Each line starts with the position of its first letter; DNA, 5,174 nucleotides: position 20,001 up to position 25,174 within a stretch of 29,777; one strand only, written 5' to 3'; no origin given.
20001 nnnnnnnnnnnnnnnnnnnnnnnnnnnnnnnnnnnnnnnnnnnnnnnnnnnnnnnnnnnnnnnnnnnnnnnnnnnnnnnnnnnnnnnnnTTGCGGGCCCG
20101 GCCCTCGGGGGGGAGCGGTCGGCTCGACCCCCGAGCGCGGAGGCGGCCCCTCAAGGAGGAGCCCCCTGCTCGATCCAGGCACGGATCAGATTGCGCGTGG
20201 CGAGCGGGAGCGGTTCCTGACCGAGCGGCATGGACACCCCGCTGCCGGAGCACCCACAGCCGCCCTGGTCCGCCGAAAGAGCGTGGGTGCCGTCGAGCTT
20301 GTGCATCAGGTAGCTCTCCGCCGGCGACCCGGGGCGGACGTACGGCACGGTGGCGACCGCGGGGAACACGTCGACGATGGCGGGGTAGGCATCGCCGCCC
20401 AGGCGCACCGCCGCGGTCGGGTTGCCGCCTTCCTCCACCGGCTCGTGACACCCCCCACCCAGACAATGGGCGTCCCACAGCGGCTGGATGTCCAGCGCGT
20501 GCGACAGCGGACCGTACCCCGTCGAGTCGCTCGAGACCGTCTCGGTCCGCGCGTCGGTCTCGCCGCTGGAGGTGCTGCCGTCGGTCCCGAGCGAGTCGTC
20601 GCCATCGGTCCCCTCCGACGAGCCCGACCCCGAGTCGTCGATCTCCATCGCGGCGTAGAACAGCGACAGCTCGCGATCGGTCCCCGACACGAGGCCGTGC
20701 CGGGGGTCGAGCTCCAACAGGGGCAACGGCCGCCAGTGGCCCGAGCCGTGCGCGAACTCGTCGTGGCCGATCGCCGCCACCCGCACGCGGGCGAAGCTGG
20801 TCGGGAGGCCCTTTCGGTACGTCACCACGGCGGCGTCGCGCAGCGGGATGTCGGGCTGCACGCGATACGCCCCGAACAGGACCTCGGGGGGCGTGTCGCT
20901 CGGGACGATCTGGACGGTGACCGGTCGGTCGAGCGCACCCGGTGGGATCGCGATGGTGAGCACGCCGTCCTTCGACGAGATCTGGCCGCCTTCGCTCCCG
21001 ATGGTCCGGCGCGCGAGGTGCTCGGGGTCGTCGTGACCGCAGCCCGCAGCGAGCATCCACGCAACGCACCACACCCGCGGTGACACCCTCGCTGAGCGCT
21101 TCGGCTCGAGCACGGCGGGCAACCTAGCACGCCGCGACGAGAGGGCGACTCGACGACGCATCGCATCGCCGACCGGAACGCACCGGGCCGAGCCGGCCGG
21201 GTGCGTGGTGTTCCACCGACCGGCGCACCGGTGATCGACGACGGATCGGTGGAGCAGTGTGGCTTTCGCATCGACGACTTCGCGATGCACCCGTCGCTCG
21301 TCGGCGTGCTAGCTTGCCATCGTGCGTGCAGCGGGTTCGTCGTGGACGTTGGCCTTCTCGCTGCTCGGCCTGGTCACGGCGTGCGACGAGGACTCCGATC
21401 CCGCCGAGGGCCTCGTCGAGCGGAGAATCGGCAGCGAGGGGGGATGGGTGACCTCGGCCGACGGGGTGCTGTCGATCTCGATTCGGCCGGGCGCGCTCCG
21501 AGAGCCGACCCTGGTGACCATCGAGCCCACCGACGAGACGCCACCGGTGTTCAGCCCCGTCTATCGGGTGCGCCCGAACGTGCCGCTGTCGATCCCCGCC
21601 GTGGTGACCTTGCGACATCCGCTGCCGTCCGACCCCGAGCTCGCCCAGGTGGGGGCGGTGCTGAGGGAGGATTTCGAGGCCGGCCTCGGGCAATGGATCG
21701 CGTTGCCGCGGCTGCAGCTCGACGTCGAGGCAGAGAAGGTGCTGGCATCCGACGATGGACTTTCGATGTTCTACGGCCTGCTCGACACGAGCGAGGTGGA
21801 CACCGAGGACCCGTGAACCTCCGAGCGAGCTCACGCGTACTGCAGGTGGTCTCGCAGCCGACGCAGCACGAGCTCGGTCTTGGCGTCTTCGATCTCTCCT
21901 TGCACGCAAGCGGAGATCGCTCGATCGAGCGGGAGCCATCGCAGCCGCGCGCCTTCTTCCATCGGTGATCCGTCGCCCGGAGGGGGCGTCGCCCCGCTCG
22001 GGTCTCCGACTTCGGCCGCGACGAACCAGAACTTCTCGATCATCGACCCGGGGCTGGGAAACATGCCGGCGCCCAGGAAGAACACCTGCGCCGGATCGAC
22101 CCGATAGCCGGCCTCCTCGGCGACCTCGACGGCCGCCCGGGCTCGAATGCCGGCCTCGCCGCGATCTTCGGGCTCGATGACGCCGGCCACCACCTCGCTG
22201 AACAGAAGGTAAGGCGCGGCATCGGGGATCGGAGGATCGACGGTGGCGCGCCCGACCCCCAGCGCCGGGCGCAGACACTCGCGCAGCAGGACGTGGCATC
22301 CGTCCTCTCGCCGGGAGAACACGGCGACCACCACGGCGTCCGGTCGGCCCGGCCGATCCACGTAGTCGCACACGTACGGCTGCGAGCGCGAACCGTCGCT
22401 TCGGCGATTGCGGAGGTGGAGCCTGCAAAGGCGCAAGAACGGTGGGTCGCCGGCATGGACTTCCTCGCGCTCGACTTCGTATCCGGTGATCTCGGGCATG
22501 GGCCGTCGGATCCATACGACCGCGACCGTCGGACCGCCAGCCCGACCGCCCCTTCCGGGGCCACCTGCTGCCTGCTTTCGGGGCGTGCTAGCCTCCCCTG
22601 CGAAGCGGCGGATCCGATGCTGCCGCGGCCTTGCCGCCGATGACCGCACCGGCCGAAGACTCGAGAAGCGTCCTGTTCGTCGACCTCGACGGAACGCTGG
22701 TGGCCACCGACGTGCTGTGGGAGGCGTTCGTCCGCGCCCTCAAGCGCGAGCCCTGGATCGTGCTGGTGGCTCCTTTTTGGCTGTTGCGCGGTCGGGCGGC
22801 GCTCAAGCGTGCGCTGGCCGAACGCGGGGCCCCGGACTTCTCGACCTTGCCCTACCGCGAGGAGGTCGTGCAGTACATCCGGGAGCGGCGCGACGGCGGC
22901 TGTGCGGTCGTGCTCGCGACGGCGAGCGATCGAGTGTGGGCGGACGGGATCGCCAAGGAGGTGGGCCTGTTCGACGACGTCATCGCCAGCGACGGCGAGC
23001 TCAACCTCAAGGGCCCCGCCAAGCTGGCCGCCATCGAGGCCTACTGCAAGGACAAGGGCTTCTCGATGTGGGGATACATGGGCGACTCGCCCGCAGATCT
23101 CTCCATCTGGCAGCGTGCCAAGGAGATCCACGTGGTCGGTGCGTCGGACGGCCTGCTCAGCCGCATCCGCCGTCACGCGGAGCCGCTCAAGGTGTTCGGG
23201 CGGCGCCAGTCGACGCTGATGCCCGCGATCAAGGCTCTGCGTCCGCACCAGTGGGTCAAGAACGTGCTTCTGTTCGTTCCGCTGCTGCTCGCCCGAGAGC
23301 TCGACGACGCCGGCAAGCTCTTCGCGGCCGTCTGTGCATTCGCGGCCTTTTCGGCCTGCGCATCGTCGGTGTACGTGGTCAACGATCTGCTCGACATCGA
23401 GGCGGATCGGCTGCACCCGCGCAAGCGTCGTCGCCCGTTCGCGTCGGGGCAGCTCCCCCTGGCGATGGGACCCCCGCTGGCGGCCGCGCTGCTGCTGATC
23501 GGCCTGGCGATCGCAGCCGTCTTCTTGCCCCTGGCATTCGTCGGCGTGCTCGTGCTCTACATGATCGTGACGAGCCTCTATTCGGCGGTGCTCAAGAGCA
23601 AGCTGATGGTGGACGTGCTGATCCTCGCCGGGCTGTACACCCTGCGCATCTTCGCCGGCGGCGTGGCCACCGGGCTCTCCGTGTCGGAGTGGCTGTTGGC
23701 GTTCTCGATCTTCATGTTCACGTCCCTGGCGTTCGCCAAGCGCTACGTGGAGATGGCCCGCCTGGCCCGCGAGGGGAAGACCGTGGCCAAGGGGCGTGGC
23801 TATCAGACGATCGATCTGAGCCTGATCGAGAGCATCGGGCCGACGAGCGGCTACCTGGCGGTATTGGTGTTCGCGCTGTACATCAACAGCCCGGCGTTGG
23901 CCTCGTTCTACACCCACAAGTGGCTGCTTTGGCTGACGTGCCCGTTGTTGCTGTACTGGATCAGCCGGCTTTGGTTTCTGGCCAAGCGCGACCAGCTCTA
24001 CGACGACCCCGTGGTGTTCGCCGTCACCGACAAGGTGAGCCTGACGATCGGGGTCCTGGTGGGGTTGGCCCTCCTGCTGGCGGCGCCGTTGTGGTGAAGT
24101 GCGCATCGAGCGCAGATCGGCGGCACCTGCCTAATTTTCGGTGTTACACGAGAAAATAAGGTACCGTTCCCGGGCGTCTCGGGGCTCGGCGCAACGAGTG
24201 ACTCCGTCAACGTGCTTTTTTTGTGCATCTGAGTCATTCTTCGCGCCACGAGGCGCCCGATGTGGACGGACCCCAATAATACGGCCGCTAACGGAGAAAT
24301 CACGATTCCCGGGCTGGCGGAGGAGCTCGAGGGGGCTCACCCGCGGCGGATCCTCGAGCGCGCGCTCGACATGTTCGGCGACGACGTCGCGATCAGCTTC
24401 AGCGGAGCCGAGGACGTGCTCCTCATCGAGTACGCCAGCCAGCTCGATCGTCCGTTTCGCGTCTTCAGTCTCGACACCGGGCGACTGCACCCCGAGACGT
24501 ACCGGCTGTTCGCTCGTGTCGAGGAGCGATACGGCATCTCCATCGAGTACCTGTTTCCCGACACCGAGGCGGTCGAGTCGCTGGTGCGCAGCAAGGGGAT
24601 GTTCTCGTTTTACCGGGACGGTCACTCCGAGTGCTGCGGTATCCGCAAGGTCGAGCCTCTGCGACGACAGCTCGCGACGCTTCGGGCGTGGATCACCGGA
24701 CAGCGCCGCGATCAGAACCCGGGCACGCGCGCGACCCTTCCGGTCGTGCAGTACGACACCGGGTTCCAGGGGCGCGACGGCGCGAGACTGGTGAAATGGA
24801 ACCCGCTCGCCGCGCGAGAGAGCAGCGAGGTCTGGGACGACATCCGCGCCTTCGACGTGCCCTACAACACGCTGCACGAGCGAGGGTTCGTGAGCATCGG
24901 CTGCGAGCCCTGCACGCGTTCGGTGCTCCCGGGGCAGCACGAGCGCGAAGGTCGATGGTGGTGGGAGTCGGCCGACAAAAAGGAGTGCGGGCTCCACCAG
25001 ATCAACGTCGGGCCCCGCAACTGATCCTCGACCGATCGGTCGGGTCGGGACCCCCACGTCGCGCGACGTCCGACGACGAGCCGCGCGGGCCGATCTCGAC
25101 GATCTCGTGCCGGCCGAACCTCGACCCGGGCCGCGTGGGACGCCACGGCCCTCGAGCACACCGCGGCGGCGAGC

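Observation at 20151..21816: Divergently transcribed pair of paralogous lipoproteins sharing a ZU5-like domain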

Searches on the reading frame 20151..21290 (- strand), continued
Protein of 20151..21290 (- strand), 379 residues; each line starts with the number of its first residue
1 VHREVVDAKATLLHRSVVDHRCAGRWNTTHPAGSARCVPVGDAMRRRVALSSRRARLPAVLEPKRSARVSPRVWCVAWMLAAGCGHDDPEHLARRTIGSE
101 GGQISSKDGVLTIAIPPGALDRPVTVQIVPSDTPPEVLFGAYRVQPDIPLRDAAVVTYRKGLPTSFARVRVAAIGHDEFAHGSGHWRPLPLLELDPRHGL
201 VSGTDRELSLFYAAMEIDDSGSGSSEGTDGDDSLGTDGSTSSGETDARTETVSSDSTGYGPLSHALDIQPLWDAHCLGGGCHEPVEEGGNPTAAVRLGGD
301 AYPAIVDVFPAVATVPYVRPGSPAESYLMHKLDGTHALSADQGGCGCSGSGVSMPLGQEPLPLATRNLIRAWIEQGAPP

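Call 81: search_protein_families(library=padloc, proteins=[window:20151-21113:-], max_evalue=0.01)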
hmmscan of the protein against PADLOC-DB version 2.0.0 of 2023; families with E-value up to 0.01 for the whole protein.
window:20151-21113:- (320 aa): 0 families

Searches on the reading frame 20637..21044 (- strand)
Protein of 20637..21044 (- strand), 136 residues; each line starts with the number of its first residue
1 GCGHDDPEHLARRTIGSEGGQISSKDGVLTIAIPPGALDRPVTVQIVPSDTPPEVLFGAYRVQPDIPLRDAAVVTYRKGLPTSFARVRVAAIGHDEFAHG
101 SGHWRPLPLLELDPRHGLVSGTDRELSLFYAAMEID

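Call 14: search_solved_structures(query=A2, max_evalue=10, show_alignments=3)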
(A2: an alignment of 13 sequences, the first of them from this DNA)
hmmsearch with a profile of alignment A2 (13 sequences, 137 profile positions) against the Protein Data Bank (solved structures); distinct sequences matched with E-value up to 10: 2.
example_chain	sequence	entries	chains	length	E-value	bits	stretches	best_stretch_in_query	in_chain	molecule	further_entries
6m3p_E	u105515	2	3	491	1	12.4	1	12-52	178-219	Ankyrin-3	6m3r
2kxr_A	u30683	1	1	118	1.9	11.5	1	11-46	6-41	Tight junction protein ZO-1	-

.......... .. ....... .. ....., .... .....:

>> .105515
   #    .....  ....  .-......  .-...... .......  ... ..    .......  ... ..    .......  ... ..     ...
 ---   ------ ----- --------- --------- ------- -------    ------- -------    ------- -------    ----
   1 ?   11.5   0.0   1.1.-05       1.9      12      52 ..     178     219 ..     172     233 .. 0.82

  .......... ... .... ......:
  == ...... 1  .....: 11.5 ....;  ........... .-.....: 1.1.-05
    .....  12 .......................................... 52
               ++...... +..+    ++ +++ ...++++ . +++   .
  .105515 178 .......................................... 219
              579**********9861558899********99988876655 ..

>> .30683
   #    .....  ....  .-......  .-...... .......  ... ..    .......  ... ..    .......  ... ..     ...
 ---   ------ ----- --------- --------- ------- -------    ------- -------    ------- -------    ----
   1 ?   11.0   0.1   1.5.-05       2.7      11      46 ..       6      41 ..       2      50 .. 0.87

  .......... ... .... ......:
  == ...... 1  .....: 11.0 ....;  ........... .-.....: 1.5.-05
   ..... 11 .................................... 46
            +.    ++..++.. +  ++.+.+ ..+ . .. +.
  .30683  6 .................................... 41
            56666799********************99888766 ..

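Call 20: search_protein_representatives(alignment_id=A2)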
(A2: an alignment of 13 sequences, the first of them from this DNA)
Query: 13 sequences, 137 profile positions. Proteins with E-value up to 0.001 (for the whole library): 1719; up to 1e-10: 112; up to 1e-30: 40. The best 150 are listed.
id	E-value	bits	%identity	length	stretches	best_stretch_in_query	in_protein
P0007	1.8e-55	202.7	-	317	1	1-135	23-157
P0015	2.6e-54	198.9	-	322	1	1-135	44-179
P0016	1.4e-52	193.3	-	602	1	1-136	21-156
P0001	1.1e-51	190.4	-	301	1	1-136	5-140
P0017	1.7e-51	189.8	-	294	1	1-136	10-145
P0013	1.9e-51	189.6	-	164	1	1-136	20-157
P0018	1.9e-50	186.4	-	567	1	1-136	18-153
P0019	4.2e-50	185.3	-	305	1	1-136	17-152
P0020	7.7e-49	181.2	-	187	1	1-136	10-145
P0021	1.2e-47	177.3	-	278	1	11-135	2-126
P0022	1.1e-46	174.2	-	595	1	1-135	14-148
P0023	5.5e-46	171.9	-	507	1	1-135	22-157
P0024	3.9e-45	169.2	-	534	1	11-134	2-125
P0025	6.1e-45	168.6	-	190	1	1-136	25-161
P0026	3.1e-44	166.3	-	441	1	2-136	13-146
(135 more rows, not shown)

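Call 26: search_protein_families(library=pfam, alignment_id=A3, max_evalue=0.01)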
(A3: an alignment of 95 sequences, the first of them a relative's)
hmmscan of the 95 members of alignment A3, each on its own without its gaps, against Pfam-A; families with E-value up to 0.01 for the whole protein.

A. member 1, P0015 (322 aa): 0 families

B. families by the number of members that match (of 95 scanned): 43 families (the first 25 are shown)
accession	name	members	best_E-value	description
PF00791.26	ZU5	29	1.1e-12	ZU5 domain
PF13517.12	FG-GAP_3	18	8.3e-40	FG-GAP-like repeat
PF01839.29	FG-GAP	16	1.6e-13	FG-GAP repeat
PF08450.18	SGL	15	3.1e-10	SMP-30/Gluconolactonase/LRE-like region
PF02368.24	Big_2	9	1.7e-52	Bacterial Ig-like domain (group 2)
PF24684.1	Vgb_lyase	9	4.2e-06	Virginiamycin B lyase family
PF22359.2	Big-like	7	2.2e-20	Bacterial Ig-like domain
PF02369.22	Big_1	3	0.0002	Bacterial Ig-like domain (group 1)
PF12256.14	TcdB_toxin_midN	2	0.00038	Insecticide toxin TcdB middle/N-terminal region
PF01436.27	NHL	2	0.00048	NHL repeat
PF25292.1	Beta-prop_CGLA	2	0.0021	Lambda-carrageenase beta-propeller domain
PF25390.1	WD40_RLD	1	5e-63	RCC1-like domain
PF13540.12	RCC1_2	1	1.3e-62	Regulator of chromosome condensation (RCC1) repeat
PF18911.6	PKD_4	1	1.5e-47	PKD domain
PF00415.24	RCC1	1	4.8e-46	Regulator of chromosome condensation (RCC1) repeat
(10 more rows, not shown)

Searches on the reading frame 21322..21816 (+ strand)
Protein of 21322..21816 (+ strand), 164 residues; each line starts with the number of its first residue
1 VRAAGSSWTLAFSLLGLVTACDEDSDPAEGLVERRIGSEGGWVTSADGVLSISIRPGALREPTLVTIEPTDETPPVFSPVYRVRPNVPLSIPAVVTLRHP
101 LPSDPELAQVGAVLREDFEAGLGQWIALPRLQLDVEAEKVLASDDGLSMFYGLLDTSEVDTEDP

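Call 4: search_protein_families(library=pfam, proteins=[window:21322-21816:+], max_evalue=1)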
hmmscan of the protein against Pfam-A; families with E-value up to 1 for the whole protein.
window:21322-21816:+ (164 aa): 0 families

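Call 8: find_homologous_proteins(query=window:21322-21816:+)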
Query window:21322-21816:+ (164 aa): 2 proteins with E <= 0.001 among 183 candidates.
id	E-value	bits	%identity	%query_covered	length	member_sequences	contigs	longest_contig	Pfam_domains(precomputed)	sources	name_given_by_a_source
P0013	1.6e-100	352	99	100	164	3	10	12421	-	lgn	-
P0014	4.5e-55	204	61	95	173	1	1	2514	-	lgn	-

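Call 36: find_encoding_contigs(protein=P0014, flank=5000, max_places=3)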
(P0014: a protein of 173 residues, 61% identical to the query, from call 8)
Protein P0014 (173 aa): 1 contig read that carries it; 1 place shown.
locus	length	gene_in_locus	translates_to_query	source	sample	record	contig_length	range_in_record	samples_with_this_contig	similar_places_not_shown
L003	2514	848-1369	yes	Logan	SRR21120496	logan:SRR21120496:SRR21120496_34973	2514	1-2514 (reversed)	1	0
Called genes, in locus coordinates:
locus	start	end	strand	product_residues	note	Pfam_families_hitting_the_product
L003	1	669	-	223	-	?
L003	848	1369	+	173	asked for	-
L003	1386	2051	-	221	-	-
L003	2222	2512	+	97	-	?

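Call 45: search_protein_families(library=ncbifam, proteins=[window:21322-21816:+], max_evalue=0.01)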
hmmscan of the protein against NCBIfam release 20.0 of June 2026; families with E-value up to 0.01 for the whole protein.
window:21322-21816:+ (164 aa): 0 families

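Call 81: search_protein_families(library=padloc, proteins=[window:21322-21816:+], max_evalue=0.01)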
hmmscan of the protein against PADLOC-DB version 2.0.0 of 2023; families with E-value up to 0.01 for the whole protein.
window:21322-21816:+ (164 aa): 0 families

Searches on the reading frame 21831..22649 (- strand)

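Call 4: search_protein_families(library=pfam, proteins=[window:21831-22649:-], max_evalue=1)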
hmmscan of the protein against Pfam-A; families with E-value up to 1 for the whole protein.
window:21831-22649:- (272 aa): 0 families

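Call 45: search_protein_families(library=ncbifam, proteins=[window:21831-22649:-], max_evalue=0.01)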
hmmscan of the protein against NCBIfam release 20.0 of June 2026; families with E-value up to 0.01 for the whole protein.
window:21831-22649:- (272 aa): 1 family
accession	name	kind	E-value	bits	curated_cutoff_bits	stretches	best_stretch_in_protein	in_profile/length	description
NF011585.0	PRK15009.1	equivalog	7.6e-07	29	234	1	152-266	82-185/191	GDP-mannose pyrophosphatase NudK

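Call 81: search_protein_families(library=padloc, proteins=[window:21831-22649:-], max_evalue=0.01)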
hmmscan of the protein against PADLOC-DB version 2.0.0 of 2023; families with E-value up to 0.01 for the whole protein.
window:21831-22649:- (272 aa): 0 families

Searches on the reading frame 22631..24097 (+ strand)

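Call 4: search_protein_families(library=pfam, proteins=[window:22631-24097:+], max_evalue=1)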
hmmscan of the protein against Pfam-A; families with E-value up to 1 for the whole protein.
window:22631-24097:+ (488 aa): 5 families
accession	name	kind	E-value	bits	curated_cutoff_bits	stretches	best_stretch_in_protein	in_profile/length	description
PF01040.23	UbiA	-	3.6e-20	72.7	34.2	1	219-456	10-237/250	UbiA prenyltransferase family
PF12710.13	HAD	-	3.9e-13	50.7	27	1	16-158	2-186/189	haloacid dehalogenase-like hydrolase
PF00702.32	Hydrolase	-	9.6e-05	23.3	26.4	1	15-138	4-167/191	haloacid dehalogenase-like hydrolase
PF25737.1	Herpes_US8A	-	0.16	12.8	27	1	236-310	24-98/124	Herpesvirus US8.5 protein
PF08282.18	Hydrolase_3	-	0.3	11.2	20.9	0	77-123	18-64/255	haloacid dehalogenase-like hydrolase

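Call 81: search_protein_families(library=padloc, proteins=[window:22631-24097:+], max_evalue=0.01)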
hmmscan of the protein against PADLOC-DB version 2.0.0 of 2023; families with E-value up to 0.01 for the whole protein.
window:22631-24097:+ (488 aa): 0 families

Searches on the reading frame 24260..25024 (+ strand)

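Call 17: search_protein_families(library=pfam, proteins=[window:24260-25024:+], max_evalue=0.001)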
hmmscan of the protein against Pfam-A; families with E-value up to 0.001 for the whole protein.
window:24260-25024:+ (254 aa): 1 family
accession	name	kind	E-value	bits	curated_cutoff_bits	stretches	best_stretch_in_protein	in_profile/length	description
PF01507.26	PAPS_reduct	-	1.1e-45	156.2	22.5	1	43-220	2-174/175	Phosphoadenosine phosphosulfate reductase domain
